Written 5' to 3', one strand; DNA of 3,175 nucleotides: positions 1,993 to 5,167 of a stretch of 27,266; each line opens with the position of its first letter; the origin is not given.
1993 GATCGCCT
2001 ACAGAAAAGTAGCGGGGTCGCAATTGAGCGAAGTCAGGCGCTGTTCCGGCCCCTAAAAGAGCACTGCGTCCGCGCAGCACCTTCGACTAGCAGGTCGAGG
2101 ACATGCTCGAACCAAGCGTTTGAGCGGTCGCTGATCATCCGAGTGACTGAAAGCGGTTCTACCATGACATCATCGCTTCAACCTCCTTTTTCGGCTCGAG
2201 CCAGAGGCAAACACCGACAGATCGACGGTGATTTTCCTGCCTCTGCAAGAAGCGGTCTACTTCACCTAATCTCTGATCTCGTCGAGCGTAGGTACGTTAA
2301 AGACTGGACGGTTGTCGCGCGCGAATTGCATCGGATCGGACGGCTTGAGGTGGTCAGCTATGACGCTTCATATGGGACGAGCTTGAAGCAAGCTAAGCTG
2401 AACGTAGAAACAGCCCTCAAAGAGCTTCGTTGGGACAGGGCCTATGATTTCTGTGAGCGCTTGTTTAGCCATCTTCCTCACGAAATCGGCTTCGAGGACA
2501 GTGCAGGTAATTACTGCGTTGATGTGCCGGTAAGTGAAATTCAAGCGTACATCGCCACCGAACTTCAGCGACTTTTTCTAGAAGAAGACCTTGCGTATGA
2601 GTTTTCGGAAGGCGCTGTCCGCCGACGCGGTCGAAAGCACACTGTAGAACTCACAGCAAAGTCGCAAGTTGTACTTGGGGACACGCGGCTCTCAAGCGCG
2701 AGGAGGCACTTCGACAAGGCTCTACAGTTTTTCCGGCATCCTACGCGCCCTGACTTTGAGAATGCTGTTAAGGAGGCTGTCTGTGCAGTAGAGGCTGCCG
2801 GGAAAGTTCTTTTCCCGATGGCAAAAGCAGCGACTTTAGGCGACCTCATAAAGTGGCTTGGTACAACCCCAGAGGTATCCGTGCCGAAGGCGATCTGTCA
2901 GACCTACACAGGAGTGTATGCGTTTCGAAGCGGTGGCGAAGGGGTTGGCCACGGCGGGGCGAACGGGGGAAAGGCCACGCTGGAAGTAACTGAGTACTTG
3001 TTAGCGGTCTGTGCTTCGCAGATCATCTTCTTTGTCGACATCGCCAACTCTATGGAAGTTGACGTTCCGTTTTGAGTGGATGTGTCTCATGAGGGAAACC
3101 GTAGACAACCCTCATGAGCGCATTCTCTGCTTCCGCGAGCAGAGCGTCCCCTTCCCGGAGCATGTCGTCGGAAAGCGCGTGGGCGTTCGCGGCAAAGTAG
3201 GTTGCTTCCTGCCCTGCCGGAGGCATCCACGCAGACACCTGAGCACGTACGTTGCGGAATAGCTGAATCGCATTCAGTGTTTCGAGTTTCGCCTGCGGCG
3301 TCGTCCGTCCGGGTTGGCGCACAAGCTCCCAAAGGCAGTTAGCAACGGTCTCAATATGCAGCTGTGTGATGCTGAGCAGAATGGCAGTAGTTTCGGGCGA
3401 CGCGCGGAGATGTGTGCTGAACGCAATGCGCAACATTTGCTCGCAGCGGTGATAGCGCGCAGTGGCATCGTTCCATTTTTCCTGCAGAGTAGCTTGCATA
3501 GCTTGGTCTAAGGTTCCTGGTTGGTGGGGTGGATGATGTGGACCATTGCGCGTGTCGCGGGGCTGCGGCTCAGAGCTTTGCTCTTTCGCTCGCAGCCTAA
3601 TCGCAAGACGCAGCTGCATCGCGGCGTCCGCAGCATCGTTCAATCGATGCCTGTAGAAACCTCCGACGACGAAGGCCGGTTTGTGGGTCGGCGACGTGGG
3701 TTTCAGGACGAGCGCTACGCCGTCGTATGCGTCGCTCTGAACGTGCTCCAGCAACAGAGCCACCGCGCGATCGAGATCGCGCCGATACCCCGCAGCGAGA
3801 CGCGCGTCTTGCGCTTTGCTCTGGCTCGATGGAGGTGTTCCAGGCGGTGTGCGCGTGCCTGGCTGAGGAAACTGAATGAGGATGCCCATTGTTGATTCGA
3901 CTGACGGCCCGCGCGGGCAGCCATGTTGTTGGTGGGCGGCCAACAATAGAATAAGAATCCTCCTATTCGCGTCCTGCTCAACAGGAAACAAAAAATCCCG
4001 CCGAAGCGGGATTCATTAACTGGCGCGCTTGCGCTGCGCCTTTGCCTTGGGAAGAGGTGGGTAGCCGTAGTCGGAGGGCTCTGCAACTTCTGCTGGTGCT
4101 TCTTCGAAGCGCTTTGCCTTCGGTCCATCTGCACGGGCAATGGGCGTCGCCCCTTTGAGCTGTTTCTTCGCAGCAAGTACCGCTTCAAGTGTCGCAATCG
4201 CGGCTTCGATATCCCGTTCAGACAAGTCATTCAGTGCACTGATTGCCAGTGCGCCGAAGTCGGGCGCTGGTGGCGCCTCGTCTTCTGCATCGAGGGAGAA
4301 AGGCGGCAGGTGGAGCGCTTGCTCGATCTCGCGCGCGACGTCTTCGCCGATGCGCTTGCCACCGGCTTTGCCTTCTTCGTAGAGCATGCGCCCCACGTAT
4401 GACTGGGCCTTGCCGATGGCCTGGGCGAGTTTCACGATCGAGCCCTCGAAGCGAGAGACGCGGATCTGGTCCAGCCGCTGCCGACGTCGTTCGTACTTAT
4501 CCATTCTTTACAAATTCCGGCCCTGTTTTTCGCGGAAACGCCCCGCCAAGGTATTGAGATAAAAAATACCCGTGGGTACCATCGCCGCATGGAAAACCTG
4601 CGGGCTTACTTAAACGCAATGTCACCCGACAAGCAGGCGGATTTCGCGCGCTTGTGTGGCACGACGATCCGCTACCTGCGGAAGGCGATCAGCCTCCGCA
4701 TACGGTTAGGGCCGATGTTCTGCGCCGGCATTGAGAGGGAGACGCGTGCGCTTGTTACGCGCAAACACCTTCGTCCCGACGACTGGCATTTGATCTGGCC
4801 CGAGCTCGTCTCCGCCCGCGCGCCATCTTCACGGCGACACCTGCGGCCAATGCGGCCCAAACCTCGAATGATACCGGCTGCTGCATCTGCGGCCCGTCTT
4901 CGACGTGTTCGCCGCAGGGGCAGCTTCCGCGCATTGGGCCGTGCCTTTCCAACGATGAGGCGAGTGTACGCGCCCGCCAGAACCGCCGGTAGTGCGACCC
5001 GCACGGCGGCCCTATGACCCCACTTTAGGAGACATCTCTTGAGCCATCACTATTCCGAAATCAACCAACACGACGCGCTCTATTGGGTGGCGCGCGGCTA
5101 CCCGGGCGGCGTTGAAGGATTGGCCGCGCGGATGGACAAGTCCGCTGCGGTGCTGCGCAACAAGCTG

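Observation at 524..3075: Low-GC two-gene island in the immunity region: nuclease-fold-like protein plus AbiJ/HEPN-like protein (candidate undescribed anti-phage system)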

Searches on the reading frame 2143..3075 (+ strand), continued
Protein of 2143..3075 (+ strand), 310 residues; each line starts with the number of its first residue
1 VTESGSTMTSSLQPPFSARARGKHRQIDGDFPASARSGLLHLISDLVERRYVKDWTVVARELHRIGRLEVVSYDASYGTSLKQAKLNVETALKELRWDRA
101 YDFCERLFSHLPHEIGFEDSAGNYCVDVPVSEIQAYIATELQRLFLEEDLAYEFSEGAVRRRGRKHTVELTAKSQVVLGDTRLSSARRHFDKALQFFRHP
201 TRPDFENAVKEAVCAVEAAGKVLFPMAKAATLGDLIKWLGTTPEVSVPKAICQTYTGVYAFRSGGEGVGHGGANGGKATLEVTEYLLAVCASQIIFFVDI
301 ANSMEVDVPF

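Call 73: search_protein_representatives(alignment_id=A2)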
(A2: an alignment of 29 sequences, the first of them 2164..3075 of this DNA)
Query: 29 sequences, 303 profile positions. Proteins with E-value up to 0.001 (for the whole library): 2866; up to 1e-10: 867; up to 1e-30: 104. The best 150 are listed.
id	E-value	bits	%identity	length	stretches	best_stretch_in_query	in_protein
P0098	5.6e-161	550.9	-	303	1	1-303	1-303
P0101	2.6e-159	545.5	-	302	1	1-303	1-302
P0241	4.5e-98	344.3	-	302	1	11-303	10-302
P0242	1.0e-96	339.9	-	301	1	1-303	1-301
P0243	4.0e-83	295.3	-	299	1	7-303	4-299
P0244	6.6e-83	294.6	-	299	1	5-303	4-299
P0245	1.9e-79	283.2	-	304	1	1-303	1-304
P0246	4.0e-75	269.0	-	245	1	1-226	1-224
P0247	3.6e-74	265.9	-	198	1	1-156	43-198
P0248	2.2e-73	263.3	-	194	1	6-195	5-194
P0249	7.5e-73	261.5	-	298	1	5-303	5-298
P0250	1.4e-70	254.1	-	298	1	6-300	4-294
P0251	2.4e-70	253.3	-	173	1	128-299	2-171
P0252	7.5e-70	251.7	-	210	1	2-220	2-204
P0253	2.9e-66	239.9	-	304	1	1-302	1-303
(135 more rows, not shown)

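Call 75: search_protein_families(library=pfam, alignment_id=A3, max_evalue=1)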
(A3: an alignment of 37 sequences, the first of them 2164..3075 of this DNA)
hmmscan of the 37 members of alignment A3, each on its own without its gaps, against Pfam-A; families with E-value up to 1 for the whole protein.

A. member 1, window:2164-3075:+ (303 aa): 1 family
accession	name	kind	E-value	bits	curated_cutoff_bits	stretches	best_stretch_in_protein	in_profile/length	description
PF18863.6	AbiJ_NTD4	-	1.9e-07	32.1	34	1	9-164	3-146/152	AbiJ N-terminal domain 4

B. families by the number of members that match (of 37 scanned): 22 families
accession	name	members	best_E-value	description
PF18863.6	AbiJ_NTD4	37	2e-18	AbiJ N-terminal domain 4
PF14355.11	Abi_C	18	1.7e-05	Abortive infection C-terminus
PF06552.18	TOM20_plant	1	0.0028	Plant specific mitochondrial import receptor subunit TOM20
PF11612.13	T2SSJ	1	0.0032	Type II secretion system (T2SS), protein J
PF04354.18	ZipA_C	1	0.053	ZipA, C-terminal FtsZ-binding domain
PF00292.24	PAX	1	0.073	'Paired box' domain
PF22516.1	PreP_C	1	0.082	PreP C-terminal domain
PF18526.6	DB_JBP1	1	0.093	Thymine dioxygenase JBP1 DNA-binding domain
PF03091.20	CutA1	1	0.11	CutA1 divalent ion tolerance protein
PF11112.13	PyocinActivator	1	0.12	Pyocin activator protein PrtN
PF21896.2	Talin_IBS2B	1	0.12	Talin IBS2B domain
PF05866.16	RusA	1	0.12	Endodeoxyribonuclease RusA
PF05043.19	Mga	1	0.13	Mga helix-turn-helix domain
PF04045.19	P34-Arc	1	0.16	Arp2/3 complex, 34 kD subunit p34-Arc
PF14165.11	YtzH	1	0.16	YtzH-like protein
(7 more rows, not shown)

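Call 76: search_solved_structures(query=A3, max_evalue=10, show_alignments=2)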
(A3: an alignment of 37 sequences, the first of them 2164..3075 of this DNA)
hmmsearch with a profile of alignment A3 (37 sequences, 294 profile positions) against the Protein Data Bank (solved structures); distinct sequences matched with E-value up to 10: 6.
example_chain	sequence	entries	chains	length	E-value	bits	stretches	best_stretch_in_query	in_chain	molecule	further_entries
7zcv_A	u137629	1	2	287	0.045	16.1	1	18-99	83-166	Transcriptional regulator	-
7obi_A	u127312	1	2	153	0.14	14.5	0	175-195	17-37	CTPR-rv4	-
7oiw_A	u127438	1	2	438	0.14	14.5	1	111-173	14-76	GTP pyrophosphokinase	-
6j3d_A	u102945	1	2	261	0.16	14.3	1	111-151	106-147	Alpha-acetolactate decarboxylase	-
1r73_A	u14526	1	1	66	0.88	11.9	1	116-170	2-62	50S ribosomal protein L29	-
5xne_B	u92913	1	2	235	1.1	11.5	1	111-151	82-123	Alpha-acetolactate decarboxylase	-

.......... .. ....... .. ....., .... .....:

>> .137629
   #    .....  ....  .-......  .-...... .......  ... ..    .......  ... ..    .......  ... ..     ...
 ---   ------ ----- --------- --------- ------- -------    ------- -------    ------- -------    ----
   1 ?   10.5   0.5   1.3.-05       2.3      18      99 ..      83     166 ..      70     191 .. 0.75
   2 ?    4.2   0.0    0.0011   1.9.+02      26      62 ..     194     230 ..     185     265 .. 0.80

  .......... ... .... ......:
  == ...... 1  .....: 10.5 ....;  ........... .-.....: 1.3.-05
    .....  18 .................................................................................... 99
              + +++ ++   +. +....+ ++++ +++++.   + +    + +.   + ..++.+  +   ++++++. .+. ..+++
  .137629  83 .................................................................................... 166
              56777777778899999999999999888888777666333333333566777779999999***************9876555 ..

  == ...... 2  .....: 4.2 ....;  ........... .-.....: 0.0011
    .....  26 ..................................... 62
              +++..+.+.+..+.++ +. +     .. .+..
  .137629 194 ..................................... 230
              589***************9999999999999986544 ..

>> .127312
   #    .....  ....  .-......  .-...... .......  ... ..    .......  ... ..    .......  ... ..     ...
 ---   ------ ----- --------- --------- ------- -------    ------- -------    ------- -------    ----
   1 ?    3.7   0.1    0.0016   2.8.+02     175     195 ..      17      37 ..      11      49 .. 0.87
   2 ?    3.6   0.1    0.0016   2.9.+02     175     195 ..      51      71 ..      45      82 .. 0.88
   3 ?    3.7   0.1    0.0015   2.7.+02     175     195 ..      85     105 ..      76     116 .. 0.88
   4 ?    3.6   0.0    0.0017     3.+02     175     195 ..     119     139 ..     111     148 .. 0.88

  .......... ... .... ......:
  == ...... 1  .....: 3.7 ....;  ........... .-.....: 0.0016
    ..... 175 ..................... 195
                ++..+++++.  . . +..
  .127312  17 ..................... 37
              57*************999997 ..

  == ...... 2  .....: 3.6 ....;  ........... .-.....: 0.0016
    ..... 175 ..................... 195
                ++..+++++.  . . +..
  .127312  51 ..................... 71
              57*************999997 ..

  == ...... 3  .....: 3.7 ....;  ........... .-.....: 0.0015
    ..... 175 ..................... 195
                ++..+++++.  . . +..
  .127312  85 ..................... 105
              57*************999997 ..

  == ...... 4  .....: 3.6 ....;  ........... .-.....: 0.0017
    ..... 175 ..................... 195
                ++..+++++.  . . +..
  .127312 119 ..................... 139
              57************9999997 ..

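Call 87: find_homologous_proteins(query=L016:751-3180:+, max_evalue=1e-50)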
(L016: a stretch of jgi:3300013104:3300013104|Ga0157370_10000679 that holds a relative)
Query L016:751-3180:+ (809 aa): 8000 proteins with E <= 1e-50 among 8000 candidates; the best 120 are listed.
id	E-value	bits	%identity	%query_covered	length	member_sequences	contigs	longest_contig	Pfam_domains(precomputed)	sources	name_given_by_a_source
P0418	0.0e+0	1817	99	100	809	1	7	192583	PF03483.23,PF03147.20,PF03484.22,PF17759.7,PF01588.27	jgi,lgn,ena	-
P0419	0.0e+0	1810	98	100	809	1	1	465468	PF03483.23,PF03147.20,PF03484.22,PF17759.7,PF01588.27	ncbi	ncbi:phenylalanine--tRNA ligase subunit beta [Ralstonia sp. VS2407]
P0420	0.0e+0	1810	98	100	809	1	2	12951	PF03483.23,PF03147.20,PF03484.22,PF17759.7,PF01588.27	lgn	-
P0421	0.0e+0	1809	98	100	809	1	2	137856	PF03483.23,PF03147.20,PF03484.22,PF17759.7,PF01588.27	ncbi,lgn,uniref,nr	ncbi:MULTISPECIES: phenylalanine--tRNA ligase subunit beta [unclassified Ralstonia]|uniref:phenylala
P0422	0.0e+0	1808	98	100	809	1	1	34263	PF03483.23,PF03147.20,PF03484.22,PF17759.7,PF01588.27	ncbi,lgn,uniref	ncbi:MAG: phenylalanine--tRNA ligase subunit beta [Ralstonia sp.]|uniref:phenylalanine--tRNA ligase 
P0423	0.0e+0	1807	98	100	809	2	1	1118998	PF03483.23,PF03147.20,PF03484.22,PF17759.7,PF01588.27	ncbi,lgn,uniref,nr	ncbi:Phenylalanine--tRNA ligase beta subunit [Ralstonia edaphis]|uniref:Phenylalanine--tRNA ligase b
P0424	0.0e+0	1807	98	100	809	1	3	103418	PF03483.23,PF03147.20,PF03484.22,PF17759.7,PF01588.27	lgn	-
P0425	0.0e+0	1807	98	100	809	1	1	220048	PF03483.23,PF03147.20,PF03484.22,PF17759.7,PF01588.27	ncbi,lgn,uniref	ncbi:MAG: phenylalanine--tRNA ligase subunit beta [Ralstonia sp.]|uniref:phenylalanine--tRNA ligase 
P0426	0.0e+0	1806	98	100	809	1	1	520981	PF03483.23,PF03147.20,PF03484.22,PF17759.7,PF01588.27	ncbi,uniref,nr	ncbi:phenylalanine--tRNA ligase subunit beta [Ralstonia chuxiongensis]|uniref:Phenylalanine--tRNA li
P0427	0.0e+0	1806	98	100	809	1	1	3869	PF03483.23,PF03147.20,PF03484.22,PF17759.7,PF01588.27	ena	-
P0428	0.0e+0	1803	98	100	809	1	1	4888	PF03483.23,PF03147.20,PF03484.22,PF17759.7,PF01588.27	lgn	-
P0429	0.0e+0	1803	98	100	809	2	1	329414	PF03483.23,PF03147.20,PF03484.22,PF17759.7,PF01588.27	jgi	-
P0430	0.0e+0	1801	98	100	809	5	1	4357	PF03483.23,PF03147.20,PF03484.22,PF17759.7,PF01588.27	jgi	-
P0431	0.0e+0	1800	98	100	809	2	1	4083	PF03483.23,PF03147.20,PF03484.22,PF17759.7,PF01588.27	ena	-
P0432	0.0e+0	1798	98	100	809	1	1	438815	PF03483.23,PF03147.20,PF03484.22,PF17759.7,PF01588.27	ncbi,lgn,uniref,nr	ncbi:Phenylalanine--tRNA ligase beta subunit [Ralstonia wenshanensis]|uniref:phenylalanine--tRNA lig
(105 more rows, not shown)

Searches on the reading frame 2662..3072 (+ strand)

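Call 67: search_protein_families(library=pfam, proteins=[window:2662-3072:+], max_evalue=10)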
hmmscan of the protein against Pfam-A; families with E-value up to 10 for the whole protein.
seq(137 aa): 2 families
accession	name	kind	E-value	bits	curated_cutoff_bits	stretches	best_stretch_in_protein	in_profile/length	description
PF00142.24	Fer4_NifH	-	0.15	12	25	1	53-103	49-99/271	4Fe-4S iron sulfur cluster binding proteins, NifH/frxC family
PF05372.16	Delta_lysin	-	0.25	11.1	25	1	58-66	8-16/25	Delta lysin family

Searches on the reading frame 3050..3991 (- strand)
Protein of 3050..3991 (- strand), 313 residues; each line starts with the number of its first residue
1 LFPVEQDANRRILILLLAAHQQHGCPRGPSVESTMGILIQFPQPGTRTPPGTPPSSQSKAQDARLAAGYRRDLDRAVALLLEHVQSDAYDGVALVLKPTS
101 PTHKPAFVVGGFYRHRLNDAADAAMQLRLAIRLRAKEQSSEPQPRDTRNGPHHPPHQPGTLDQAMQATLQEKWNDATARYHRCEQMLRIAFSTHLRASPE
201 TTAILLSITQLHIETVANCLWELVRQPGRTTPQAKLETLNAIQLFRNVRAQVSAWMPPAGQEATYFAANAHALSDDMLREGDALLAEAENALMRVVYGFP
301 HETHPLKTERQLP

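Call 3: search_protein_families(library=pfam, proteins=[window:3050-3991:-], max_evalue=1)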
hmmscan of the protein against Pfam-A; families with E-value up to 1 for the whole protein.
window:3050-3991:- (313 aa): 1 family
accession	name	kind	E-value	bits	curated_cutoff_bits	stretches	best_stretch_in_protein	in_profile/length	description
PF21893.1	DUF6918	-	0.11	13.4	27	0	259-298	77-116/141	Family of unknown function (DUF6918)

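Call 4: search_protein_families(library=padloc, proteins=[window:3050-3991:-], max_evalue=1)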
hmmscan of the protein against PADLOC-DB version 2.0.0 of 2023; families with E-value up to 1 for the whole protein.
window:3050-3991:- (313 aa): 0 families

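Call 5: search_protein_families(library=ncbifam, proteins=[window:3050-3991:-], max_evalue=1)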
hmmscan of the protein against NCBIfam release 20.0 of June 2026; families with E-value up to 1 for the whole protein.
window:3050-3991:- (313 aa): 0 families

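Call 6: search_protein_families(library=phrogs, proteins=[window:3050-3991:-], max_evalue=0.1)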
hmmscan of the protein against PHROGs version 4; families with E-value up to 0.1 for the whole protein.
window:3050-3991:- (313 aa): 0 families

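Call 85: search_protein_families(library=pfam, proteins=[window:3050-3889:-], max_evalue=0.01)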
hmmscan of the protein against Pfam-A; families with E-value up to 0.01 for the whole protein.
window:3050-3889:- (279 aa): 0 families

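Call 93: search_protein_families(library=padloc, proteins=[window:3050-3889:-], max_evalue=0.001)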
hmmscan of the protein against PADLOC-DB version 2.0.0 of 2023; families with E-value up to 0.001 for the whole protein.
window:3050-3889:- (279 aa): 0 families

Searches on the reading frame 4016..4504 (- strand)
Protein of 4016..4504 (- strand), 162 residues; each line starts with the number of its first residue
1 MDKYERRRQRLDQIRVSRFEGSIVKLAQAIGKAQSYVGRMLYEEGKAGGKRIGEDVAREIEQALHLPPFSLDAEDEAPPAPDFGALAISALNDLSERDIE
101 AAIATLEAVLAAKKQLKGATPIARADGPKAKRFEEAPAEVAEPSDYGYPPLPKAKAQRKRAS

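Call 3: search_protein_families(library=pfam, proteins=[window:4016-4504:-], max_evalue=1)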
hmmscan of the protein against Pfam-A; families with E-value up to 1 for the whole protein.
window:4016-4504:- (162 aa): 0 families

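Call 6: search_protein_families(library=phrogs, proteins=[window:4016-4504:-], max_evalue=0.1)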
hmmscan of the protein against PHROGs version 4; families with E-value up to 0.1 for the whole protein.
window:4016-4504:- (162 aa): 5 families
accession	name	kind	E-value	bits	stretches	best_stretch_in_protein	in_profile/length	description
phrog_27486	-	unknown function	3.9e-13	50.1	1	1-48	1-48/59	-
phrog_5736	-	transcription regulation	3.4e-11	44.4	1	1-74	1-68/133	transcriptional regulator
phrog_12107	-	transcription regulation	2e-07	32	1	5-117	6-118/142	transcriptional repressor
phrog_12499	-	tail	0.012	15.5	1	80-132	322-373/462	tail fiber protein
phrog_35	-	transcription regulation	0.034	15.2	1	21-63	87-123/181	transcriptional repressor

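Call 47: find_related_loci(query=window:4016-4504:-, collection=viral_contigs, flank=9000)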
Query window:4016-4504:- (162 aa) in viral_contigs; peptide patterns used: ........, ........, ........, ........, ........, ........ (x = any residue, [..] = any of these).
31 stretches matched a pattern; 17 encode a relative of the query (tblastn E <= 1e-3); 17 distinct loci.
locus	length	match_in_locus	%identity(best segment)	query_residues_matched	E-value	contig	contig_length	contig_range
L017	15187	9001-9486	100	1-162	5e-103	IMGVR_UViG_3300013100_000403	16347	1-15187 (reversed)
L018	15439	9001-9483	99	1-161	1e-101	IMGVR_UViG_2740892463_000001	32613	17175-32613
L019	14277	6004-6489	94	1-162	5e-97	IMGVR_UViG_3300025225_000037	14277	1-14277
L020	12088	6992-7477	93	1-162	4e-95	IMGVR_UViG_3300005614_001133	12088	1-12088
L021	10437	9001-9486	91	1-162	9e-89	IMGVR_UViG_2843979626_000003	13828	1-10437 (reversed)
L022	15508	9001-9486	94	1-162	2e-96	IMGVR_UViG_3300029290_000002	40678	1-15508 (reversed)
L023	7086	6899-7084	94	1-62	1e-32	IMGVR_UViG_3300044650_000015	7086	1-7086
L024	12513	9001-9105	94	127-161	2e-16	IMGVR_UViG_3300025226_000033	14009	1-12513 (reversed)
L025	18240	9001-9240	49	1-81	3e-16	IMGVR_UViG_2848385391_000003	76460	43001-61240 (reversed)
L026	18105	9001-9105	86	127-161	2e-15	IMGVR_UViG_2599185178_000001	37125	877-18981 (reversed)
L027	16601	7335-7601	44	1-92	9e-14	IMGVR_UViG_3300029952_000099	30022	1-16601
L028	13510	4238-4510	43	1-94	1e-12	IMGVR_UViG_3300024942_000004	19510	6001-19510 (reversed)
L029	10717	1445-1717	43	1-94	1e-12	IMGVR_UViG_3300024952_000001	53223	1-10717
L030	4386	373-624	52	1-87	3e-12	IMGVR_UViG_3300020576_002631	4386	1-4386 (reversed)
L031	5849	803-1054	52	1-87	3e-12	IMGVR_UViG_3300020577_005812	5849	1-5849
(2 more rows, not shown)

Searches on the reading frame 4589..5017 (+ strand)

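Call 3: search_protein_families(library=pfam, proteins=[window:4589-5017:+], max_evalue=1)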
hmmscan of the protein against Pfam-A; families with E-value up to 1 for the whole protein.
window:4589-5017:+ (142 aa): 1 family
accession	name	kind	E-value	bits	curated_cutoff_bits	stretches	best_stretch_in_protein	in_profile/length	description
PF15943.11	YdaS_toxin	-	0.00039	20.6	30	1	17-67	12-63/65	Bacterial toxin YdaS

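Call 6: search_protein_families(library=phrogs, proteins=[window:4589-5017:+], max_evalue=0.1)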
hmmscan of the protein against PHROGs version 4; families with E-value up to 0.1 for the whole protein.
window:4589-5017:+ (142 aa): 3 families
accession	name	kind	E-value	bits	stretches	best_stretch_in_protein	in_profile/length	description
phrog_35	-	transcription regulation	6.6e-13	50.1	1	1-95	75-168/181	transcriptional repressor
phrog_10248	-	unknown function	1.8e-08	36.2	1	2-90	4-81/103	-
phrog_25161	-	unknown function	0.00012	23.2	1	1-66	1-68/163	-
